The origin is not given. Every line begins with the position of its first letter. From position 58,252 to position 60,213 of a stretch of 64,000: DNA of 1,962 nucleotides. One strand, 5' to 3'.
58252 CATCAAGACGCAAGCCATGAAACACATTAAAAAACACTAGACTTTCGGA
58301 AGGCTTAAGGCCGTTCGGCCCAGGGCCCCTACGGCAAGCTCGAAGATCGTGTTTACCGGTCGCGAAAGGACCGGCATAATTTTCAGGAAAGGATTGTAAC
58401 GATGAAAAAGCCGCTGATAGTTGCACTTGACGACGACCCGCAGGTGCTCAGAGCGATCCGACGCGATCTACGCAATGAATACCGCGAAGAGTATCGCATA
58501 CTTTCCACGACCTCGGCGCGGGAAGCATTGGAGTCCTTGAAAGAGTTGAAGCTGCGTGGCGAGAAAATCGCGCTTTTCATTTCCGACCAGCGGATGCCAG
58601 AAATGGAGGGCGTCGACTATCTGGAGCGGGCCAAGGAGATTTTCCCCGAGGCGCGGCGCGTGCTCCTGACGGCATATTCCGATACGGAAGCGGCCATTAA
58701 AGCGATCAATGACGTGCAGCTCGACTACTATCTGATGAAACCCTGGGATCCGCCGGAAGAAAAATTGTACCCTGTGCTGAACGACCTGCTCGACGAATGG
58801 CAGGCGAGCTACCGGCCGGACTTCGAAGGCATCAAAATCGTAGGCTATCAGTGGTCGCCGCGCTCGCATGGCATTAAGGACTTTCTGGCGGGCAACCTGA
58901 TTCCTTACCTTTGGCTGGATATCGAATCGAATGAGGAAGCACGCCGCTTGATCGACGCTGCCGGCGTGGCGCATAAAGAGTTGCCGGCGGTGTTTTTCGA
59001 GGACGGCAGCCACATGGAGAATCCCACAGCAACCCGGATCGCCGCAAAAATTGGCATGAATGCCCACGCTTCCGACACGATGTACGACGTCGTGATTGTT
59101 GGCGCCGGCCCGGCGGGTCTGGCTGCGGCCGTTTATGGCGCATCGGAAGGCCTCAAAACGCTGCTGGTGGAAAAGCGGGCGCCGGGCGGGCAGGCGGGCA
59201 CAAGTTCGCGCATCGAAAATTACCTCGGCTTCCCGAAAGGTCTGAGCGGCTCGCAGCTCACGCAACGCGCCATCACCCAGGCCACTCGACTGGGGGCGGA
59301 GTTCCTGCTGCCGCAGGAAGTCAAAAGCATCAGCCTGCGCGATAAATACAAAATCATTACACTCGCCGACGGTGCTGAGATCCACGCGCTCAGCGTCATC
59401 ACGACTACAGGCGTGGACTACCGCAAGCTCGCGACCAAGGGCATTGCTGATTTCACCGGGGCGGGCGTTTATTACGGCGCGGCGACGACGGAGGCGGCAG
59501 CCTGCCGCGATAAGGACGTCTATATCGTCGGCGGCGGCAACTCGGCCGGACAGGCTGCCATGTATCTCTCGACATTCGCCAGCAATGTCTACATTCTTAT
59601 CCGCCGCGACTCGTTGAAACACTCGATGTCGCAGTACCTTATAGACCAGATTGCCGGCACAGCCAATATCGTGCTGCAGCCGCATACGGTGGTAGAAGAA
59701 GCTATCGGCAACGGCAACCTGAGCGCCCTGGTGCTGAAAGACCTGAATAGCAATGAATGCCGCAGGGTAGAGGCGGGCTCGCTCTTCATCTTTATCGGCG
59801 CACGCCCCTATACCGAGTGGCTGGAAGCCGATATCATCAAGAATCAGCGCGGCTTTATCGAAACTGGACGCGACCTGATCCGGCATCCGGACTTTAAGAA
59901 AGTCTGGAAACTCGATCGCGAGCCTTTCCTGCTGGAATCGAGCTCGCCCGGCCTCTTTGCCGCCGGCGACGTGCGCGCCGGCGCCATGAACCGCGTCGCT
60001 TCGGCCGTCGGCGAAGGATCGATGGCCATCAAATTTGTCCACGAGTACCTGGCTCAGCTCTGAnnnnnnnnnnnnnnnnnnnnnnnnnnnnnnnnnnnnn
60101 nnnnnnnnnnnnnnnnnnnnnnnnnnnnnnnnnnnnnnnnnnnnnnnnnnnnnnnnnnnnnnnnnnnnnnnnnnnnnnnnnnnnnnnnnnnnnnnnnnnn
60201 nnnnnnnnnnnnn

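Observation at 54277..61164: ECF sigma/anti-sigma operon transcribed divergently from a standalone PSCyt1 di-heme lipoprotein, Haem_bd protein, REC-flavoprotein and DoxX: candidate uncharacterised envelope redox-signalling module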

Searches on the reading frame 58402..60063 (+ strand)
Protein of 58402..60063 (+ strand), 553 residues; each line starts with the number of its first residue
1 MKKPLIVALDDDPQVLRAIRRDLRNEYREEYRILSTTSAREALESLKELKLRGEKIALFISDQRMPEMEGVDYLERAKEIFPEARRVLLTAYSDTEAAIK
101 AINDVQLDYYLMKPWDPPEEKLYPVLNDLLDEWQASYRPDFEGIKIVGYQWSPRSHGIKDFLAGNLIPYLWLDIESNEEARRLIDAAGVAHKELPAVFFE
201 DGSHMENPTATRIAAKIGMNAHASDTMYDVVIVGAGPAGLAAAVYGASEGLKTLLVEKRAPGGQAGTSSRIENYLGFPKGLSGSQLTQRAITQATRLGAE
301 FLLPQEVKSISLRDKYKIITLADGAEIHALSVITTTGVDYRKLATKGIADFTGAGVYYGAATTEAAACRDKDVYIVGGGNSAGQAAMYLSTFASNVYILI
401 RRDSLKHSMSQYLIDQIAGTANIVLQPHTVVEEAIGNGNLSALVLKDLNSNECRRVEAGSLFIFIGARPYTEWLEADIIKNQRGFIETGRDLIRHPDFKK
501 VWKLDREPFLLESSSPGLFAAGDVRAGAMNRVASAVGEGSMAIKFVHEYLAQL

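Call 3: search_protein_families(library=pfam, proteins=[window:58402-60063:+], max_evalue=0.01)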
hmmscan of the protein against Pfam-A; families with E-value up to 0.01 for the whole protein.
window:58402-60063:+ (553 aa): 15 families
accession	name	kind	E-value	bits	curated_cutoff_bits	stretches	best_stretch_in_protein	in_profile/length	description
PF07992.20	Pyr_redox_2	-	1.4e-33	117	26.1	1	228-539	1-291/291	Pyridine nucleotide-disulphide oxidoreductase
PF00072.30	Response_reg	-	9e-15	55.3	30.2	1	7-118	2-104/111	Response regulator receiver domain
PF13738.12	Pyr_redox_3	-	1.8e-12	47.6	30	2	303-412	100-206/305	Pyridine nucleotide-disulphide oxidoreductase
PF00070.33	Pyr_redox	-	1.5e-09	38.7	22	1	373-446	2-80/82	Pyridine nucleotide-disulphide oxidoreductase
PF01266.30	DAO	-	4.3e-09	36.8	27.9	1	229-270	1-41/353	FAD dependent oxidoreductase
PF01946.23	Thi4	-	9.6e-09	35.3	26.2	1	227-266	17-58/235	Thi4 family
PF00890.30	FAD_binding_2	-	2.3e-08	34.1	20.4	1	229-268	1-41/414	FAD binding domain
PF12831.13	FAD_oxidored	-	3.6e-08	33.6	27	1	229-265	1-38/416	FAD dependent oxidoreductase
PF03486.20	HI0933_like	-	1.9e-06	28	50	1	229-260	2-33/244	HI0933-like protein Rossmann domain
PF01134.28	GIDA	-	4.8e-06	26.3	22.1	1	229-258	1-30/391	Glucose inhibited division protein A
PF13450.12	NAD_binding_8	-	6.2e-06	26.8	21.9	1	232-270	1-40/68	NAD(P)-binding Rossmann-like domain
PF01494.25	FAD_binding_3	-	1.4e-05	25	22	1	228-261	2-35/349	FAD binding domain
PF21194.3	TadZ-like_ARD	-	0.0018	19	27.4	0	7-74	6-75/108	TadZ-like, receiver domain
PF01593.30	Amino_oxidase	-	0.004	16.9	19.8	0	283-342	202-260/443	Flavin containing amine oxidoreductase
PF05834.18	Lycopene_cycl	-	0.0051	16.4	23.4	0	229-257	1-31/380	Lycopene cyclase protein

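Call 4: search_protein_families(library=ncbifam, proteins=[window:58402-60063:+], max_evalue=0.01)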
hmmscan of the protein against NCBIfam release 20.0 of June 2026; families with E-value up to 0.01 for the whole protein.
window:58402-60063:+ (553 aa): 146 families (the best 25 are shown)
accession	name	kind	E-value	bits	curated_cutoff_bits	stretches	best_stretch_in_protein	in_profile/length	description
TIGR01292.1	TRX_reduct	equivalog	3.8e-67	226.2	343.45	1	228-550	1-300/300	thioredoxin-disulfide reductase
TIGR03143.1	AhpF_homolog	hypoth_equivalog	1.4e-47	162.6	687.65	1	226-552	3-310/555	putative alkyl hydroperoxide reductase F subunit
TIGR03140.1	AhpF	equivalog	1.3e-46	159.3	502.9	1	218-546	203-508/515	alkyl hydroperoxide reductase subunit F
NF007614.0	PRK10262.1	equivalog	1.5e-34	119.6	644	1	230-551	9-315/321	thioredoxin-disulfide reductase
NF053512.1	nitric_RR_NosR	exception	9.9e-33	113.8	400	1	6-130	1-115/422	response regulator c-di-GMP phosphodiesterase, NosR family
TIGR04018.1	Bthiol_YpdA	hypoth_equivalog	5e-14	51.8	339.9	2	306-479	92-259/316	YpdA family putative bacillithiol disulfide reductase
NF009454.0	PRK12814.1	equivalog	2.6e-12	45.9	916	1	224-551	190-501/657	putative NADPH-dependent glutamate synthase small subunit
TIGR01316.1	gltA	equivalog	1.9e-11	43.4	471.75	1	216-550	122-449/449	NADPH-dependent glutamate synthase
TIGR01350.1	lipoamide_DH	equivalog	4.1e-11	42.2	408.8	1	227-264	1-38/461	dihydrolipoyl dehydrogenase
NF009409.0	PRK12770.1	subfamily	9.7e-11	41.3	343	2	363-552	166-352/360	putative glutamate synthase subunit beta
NF040505.1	ArsO_flavin_mono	equivalog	1.1e-10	41.6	425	1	305-419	95-202/346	ArsO family NAD(P)H-dependent flavin-containing monooxygenase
TIGR01818.1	ntrC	equivalog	1.5e-10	40.5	558.6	1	8-116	3-102/463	nitrogen regulation protein NR(I)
TIGR00292.1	TIGR00292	equivalog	3.5e-10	39.6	148.3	1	226-265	20-60/254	sulfide-dependent adenosine diphosphate thiazole synthase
NF009410.0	PRK12771.1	subfamily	1e-09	37.6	516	1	213-551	124-446/566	NAD(P)-binding protein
NF008469.0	PRK11361.1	equivalog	2.7e-09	36.2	714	1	18-121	15-113/461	acetoacetate metabolism transcriptional regulator AtoC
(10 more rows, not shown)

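Call 8: find_homologous_proteins(query=window:58402-60063:+)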
Query window:58402-60063:+ (553 aa): 8000 proteins with E <= 0.001 among 8000 candidates; the best 120 are listed.
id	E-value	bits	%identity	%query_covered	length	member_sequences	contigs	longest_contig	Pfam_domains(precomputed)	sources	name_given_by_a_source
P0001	0.0e+0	1233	100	100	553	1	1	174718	PF13450.13,PF07992.21,PF00070.34,PF03486.21,PF00072.31,PF01134.29,PF01494.26,PF12831.14,PF01946.24,PF01266.31,PF00890.31,PF13738.13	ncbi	-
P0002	7.9e-271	917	71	100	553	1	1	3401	PF13450.13,PF07992.21,PF00070.34,PF03486.21,PF00072.31,PF01134.29,PF01494.26,PF12831.14,PF01946.24,PF01266.31,PF00890.31,PF13738.13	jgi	jgi:thioredoxin reductase (NADPH)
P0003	2.6e-269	912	72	100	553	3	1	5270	PF01946.24,PF01266.31,PF13450.13,PF00890.31,PF07992.21,PF00070.34,PF13738.13,PF03486.21,PF00072.31,PF12831.14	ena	-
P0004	6.1e-266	901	71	100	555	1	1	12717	PF01946.24,PF01266.31,PF00743.26,PF13450.13,PF07992.21,PF00070.34,PF13738.13,PF03486.21,PF00072.31,PF01134.29,PF12831.14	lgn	-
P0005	5.4e-265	898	72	100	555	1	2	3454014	PF01946.24,PF01266.31,PF00743.26,PF07992.21,PF00070.34,PF13738.13,PF03486.21,PF00072.31,PF01134.29,PF12831.14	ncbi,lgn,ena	ncbi:MAG: FAD-dependent oxidoreductase [Balneola sp.]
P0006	6.0e-265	898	71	100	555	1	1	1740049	PF00743.26,PF13450.13,PF07992.21,PF00070.34,PF03486.21,PF00072.31,PF01134.29,PF12831.14,PF01946.24,PF01266.31,PF13434.13,PF13738.13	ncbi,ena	-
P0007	7.1e-265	898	72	100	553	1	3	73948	PF01946.24,PF01266.31,PF00890.31,PF07992.21,PF00070.34,PF13738.13,PF03486.21,PF00072.31,PF01134.29,PF12831.14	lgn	-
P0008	1.3e-264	897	70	100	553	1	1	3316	PF13450.13,PF07992.21,PF00070.34,PF03486.21,PF00072.31,PF01134.29,PF01494.26,PF12831.14,PF01946.24,PF01266.31,PF00890.31,PF13738.13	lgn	-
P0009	1.8e-264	896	70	100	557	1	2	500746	PF01946.24,PF01266.31,PF00743.26,PF13450.13,PF07992.21,PF00070.34,PF13738.13,PF03486.21,PF00072.31,PF01134.29,PF12831.14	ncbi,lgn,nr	ncbi:MAG: response regulator [Balneola sp.]|nr:MAG: response regulator [Balneola sp.]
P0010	2.3e-264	896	71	100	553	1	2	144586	PF01946.24,PF01266.31,PF00890.31,PF07992.21,PF00070.34,PF13738.13,PF03486.21,PF00072.31,PF01134.29,PF12831.14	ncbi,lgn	-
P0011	2.5e-264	896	72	100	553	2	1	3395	PF13450.13,PF07992.21,PF00070.34,PF03486.21,PF00072.31,PF01134.29,PF01494.26,PF12831.14,PF01946.24,PF01266.31,PF00890.31,PF13738.13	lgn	-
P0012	2.5e-264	896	70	100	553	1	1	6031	PF13450.13,PF07992.21,PF00070.34,PF03486.21,PF00072.31,PF01134.29,PF01494.26,PF12831.14,PF01946.24,PF01266.31,PF00890.31,PF13738.13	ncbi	ncbi:MAG: FAD-dependent oxidoreductase [Ignavibacteriales bacterium]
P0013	3.2e-264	896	71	100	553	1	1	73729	PF01946.24,PF01266.31,PF07992.21,PF00070.34,PF13738.13,PF03486.21,PF00072.31,PF01134.29,PF12831.14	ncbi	-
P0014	3.5e-264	895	71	100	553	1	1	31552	PF01946.24,PF01266.31,PF00890.31,PF07992.21,PF00070.34,PF13738.13,PF03486.21,PF00072.31,PF01134.29,PF12831.14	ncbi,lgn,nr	ncbi:MAG TPA: FAD-dependent oxidoreductase [Thermodesulfobacteriota bacterium]|nr:FAD-dependent oxid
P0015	4.9e-264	895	70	100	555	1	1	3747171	PF00743.26,PF13450.13,PF07992.21,PF00070.34,PF03486.21,PF00072.31,PF01134.29,PF12831.14,PF01946.24,PF01266.31,PF00890.31,PF13738.13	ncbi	-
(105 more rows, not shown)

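Call 9: find_encoding_contigs(protein=window:58402-60063:+, flank=10000, max_places=6)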
Protein window:58402-60063:+ (553 aa): no gene with exactly this product is on record in the collection.

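Call 10: find_related_loci(query=window:58402-60063:+, collection=genome_contigs, flank=10000)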
Query window:58402-60063:+ (553 aa) in genome_contigs; peptide patterns used: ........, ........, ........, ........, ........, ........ (x = any residue, [..] = any of these).
600 stretches matched a pattern (row limit reached: there are more); 596 encode a relative of the query (tblastn E <= 1e-3); the best 80 are kept; 80 distinct loci.
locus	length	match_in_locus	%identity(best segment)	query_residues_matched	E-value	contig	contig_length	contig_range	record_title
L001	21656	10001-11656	69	1-552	0e+0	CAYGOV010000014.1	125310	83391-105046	MAG TPA_asm: uncultured Marinoscillum sp. isolate ERP117304_co1_111 genome assembly, contig: NODE_189_length_125310_cov_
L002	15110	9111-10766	71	1-552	0e+0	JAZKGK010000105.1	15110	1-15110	MAG: Bacteroidota bacterium isolate DC_RB_04_SPN110320-bin044_1 DCRB04SPN_B044_1_000000000105, whole genome shotgun sequ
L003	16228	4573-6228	68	1-552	0e+0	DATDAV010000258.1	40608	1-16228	MAG TPA_asm: Chryseolinea sp. isolate SMAG_U105 k141_1383585, whole genome shotgun sequence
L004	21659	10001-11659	67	1-553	0e+0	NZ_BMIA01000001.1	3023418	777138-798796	Dyadobacter endophyticus strain CGMCC 1.15288 sequence01, whole genome shotgun sequence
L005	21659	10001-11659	67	1-553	0e+0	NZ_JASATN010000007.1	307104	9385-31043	Dyadobacter sp. OTU695 7, whole genome shotgun sequence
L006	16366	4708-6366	70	1-553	0e+0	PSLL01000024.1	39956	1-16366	MAG: Candidatus Dadabacteria bacterium isolate ERB_12_1 NODE_213_length_39956_cov_4.170969, whole genome shotgun sequenc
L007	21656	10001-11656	70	1-552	0e+0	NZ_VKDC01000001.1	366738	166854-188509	Fulvivirga sp. M361 scaffold1, whole genome shotgun sequence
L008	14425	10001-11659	70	1-552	0e+0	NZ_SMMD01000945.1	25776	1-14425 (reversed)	Fulvivirga aurantia strain RKSG066 Contig_163, whole genome shotgun sequence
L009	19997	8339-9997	66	1-553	0e+0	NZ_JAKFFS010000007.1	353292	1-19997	Dyadobacter sp. CY345 Scaffold7_1, whole genome shotgun sequence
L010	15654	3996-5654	69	1-553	0e+0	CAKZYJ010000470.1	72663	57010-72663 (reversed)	MAG TPA_asm: uncultured Flammeovirgaceae bacterium isolate SRR3401487_bin.61_CONCOCT_v1.1_MAG genome assembly, contig: E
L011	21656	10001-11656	68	1-552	0e+0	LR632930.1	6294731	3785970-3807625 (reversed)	Chitinophaga pinensis isolate 3 genome assembly, chromosome: 1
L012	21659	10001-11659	66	1-553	0e+0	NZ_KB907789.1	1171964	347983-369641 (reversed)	Dyadobacter beijingensis DSM 21582 H144DRAFT_scaffold00004.4, whole genome shotgun sequence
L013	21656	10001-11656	68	2-553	0e+0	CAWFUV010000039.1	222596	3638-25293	MAG: uncultured Chitinophagaceae bacterium isolate MFD09368.bin.3.47 genome assembly, contig: contig_56099, whole genome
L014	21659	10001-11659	66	1-553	0e+0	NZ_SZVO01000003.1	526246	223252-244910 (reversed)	Dyadobacter frigoris strain AR-3-8 contig3, whole genome shotgun sequence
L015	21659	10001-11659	69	1-553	0e+0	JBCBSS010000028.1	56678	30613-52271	MAG: Bacteroidota bacterium isolate J06638_29 NODE_28_length_56678_cov_9.522429, whole genome shotgun sequence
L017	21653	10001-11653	66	2-552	0e+0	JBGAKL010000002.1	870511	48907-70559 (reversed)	MAG: Cyclobacteriaceae bacterium isolate MAG_AAO_H125.7 AAOH125-7_opera_contig_14, whole genome shotgun sequence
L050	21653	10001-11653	68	2-552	0e+0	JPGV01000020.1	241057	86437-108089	MAG: [Candidatus Thermochlorobacteriaceae] bacterium GBChlB GB_Chlorobi_Contig_371, whole genome shotgun sequence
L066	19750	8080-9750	64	1-553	0e+0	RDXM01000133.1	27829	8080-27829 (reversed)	MAG: Candidatus Kapaibacterium sp. isolate PH2015_12D_48_15 PH2015_12D_scaffold_384, whole genome shotgun sequence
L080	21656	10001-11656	65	2-553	0e+0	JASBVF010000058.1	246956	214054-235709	MAG: Bacteroidota bacterium isolate BWSM_97 k141_972803, whole genome shotgun sequence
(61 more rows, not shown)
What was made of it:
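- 58402..60063 (+): Response regulator: REC + Cys-less glutaredoxin-like domain + TrxR-fold flavoprotein lacking the CxxC disulfide. About 65-72% identity across phyla (calls 8, 10).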

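Call 14: search_protein_families(library=pfam, proteins=[L007:8591-9979:+, L001:8507-9994:+, L001:11652-11927:+, L017:11660-11935:+, L066:5721-8036:+, L050:9596-9949:+, L080:11653-12600:+], max_evalue=0.001)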
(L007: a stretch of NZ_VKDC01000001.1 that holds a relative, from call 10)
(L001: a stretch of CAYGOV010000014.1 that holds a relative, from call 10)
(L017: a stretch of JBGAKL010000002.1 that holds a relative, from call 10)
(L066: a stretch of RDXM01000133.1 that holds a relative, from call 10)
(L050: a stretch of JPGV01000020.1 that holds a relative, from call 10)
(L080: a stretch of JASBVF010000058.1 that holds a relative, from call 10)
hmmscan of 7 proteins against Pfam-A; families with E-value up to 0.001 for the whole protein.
L007:8591-9979:+ (463 aa): 4 families
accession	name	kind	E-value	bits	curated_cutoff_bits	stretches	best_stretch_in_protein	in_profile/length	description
PF02518.31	HATPase_c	-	9.6e-23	81.2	26.4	1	360-462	6-109/111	Histidine kinase-, DNA gyrase B-, and HSP90-like ATPase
PF00027.35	cNMP_binding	-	2.3e-11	43.9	27.5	1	33-119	2-89/89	Cyclic nucleotide-binding domain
PF14501.12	HATPase_c_5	-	6.3e-10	39.3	22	1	360-460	6-101/102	GHKL domain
PF00512.31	HisKA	-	0.00013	22.3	26.9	0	150-188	2-38/66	His Kinase A (phospho-acceptor) domain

L001:8507-9994:+ (496 aa): 4 families
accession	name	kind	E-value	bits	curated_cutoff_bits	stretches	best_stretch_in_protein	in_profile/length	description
PF02518.31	HATPase_c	-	2e-20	73.7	26.4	1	392-495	5-109/111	Histidine kinase-, DNA gyrase B-, and HSP90-like ATPase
PF14501.12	HATPase_c_5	-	8.5e-10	38.9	22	1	392-494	5-102/102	GHKL domain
PF00027.35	cNMP_binding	-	2.4e-08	34.3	27.5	1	66-151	3-89/89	Cyclic nucleotide-binding domain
PF00512.31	HisKA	-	0.00011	22.6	26.9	0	182-223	2-41/66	His Kinase A (phospho-acceptor) domain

L001:11652-11927:+ (92 aa): 1 family
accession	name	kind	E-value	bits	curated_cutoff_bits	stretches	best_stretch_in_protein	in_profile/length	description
PF02148.25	zf-UBP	-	6e-10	39.7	22.7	1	26-88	1-56/63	Zn-finger in ubiquitin-hydrolases and other protein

L017:11660-11935:+ (92 aa): 1 family
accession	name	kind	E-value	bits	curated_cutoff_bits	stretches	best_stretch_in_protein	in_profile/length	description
PF02148.25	zf-UBP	-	4.3e-11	43.3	22.7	1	26-90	1-58/63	Zn-finger in ubiquitin-hydrolases and other protein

L066:5721-8036:+ (772 aa): 3 families
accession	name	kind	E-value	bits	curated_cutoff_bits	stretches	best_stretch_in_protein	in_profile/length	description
PF02738.23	MoCoBD_1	-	6.8e-38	130.6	27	1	356-599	10-244/244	Molybdopterin cofactor-binding domain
PF20256.3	MoCoBD_2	-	1.3e-32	113.9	27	2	631-720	194-283/283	Molybdopterin cofactor-binding domain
PF01315.27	Ald_Xan_dh_C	-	0.00023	21.9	31.3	0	255-302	2-49/110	Aldehyde oxidase and xanthine dehydrogenase, a/b hammerhead domain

L050:9596-9949:+ (118 aa): 0 families

L080:11653-12600:+ (316 aa): 1 family
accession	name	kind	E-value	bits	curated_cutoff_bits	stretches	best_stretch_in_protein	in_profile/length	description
PF25539.1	Bestrophin_2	-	1.1e-74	251.9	27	1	13-293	5-286/288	Bacterial/Fungal Bestrophin protein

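Call 28: list_cluster_members(proteins=[P0001, P0121, P0174])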
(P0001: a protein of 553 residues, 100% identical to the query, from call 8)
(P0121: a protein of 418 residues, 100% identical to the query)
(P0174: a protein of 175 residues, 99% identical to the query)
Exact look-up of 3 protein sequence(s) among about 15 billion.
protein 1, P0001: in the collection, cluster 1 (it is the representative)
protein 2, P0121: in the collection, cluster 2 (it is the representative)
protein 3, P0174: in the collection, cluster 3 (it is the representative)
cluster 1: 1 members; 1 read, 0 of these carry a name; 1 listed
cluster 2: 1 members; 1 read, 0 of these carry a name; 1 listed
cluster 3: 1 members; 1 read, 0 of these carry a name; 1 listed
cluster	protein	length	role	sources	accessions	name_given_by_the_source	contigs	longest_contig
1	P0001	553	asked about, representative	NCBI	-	-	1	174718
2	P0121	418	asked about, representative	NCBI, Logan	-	-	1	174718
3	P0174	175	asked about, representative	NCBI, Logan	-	-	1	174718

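Call 31: find_encoding_contigs(protein=P0005, flank=10000, max_places=2)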
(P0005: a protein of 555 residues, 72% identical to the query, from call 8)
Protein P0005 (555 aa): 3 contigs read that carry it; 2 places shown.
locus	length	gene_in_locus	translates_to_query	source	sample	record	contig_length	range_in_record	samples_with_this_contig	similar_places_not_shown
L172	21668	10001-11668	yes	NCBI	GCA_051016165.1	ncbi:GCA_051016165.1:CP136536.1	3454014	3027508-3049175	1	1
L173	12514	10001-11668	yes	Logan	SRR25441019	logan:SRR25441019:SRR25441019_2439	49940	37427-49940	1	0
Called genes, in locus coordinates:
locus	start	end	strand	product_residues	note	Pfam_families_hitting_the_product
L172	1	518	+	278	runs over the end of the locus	PF13620:CarboxypepD_reg, PF13715:CarbopepD_reg_2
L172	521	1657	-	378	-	PF01053:Cys_Met_Meta_PP, PF00266:Aminotran_5 (weak)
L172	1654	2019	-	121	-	PF01850:PIN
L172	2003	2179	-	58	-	-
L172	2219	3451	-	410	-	PF16491:Peptidase_M48_N, PF01435:Peptidase_M48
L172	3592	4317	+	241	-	-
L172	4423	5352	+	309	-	PF00903:Glyoxalase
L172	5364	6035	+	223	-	PF02230:Abhydrolase_2, PF00561:Abhydrolase_1 (weak), PF12146:Hydrolase_4 (weak), PF01738:DLH (weak)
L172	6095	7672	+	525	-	PF00999:Na_H_Exchanger, PF02254:TrkA_N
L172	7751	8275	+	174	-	PF13462:Thioredoxin_4, PF01323:DSBA, PF13743:Thioredoxin_5 (weak)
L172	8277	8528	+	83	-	PF02148:zf-UBP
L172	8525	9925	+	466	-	PF00027:cNMP_binding, PF00512:HisKA (faint), PF02518:HATPase_c, PF13589:HATPase_c_3 (faint), PF14501:HATPase_c_5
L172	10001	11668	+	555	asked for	PF00072:Response_reg, PF01266:DAO (faint), PF01946:Thi4 (weak), PF00743:FMO-like (faint), PF07992:Pyr_redox_2, PF12831:FAD_oxidored (weak), PF13738:Pyr_redox_3, PF00070:Pyr_redox (weak), +2 more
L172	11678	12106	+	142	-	-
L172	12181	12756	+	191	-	-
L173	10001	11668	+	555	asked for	PF00072:Response_reg, PF01266:DAO (faint), PF01946:Thi4 (weak), PF00743:FMO-like (faint), PF07992:Pyr_redox_2, PF12831:FAD_oxidored (weak), PF13738:Pyr_redox_3, PF00070:Pyr_redox (weak), +2 more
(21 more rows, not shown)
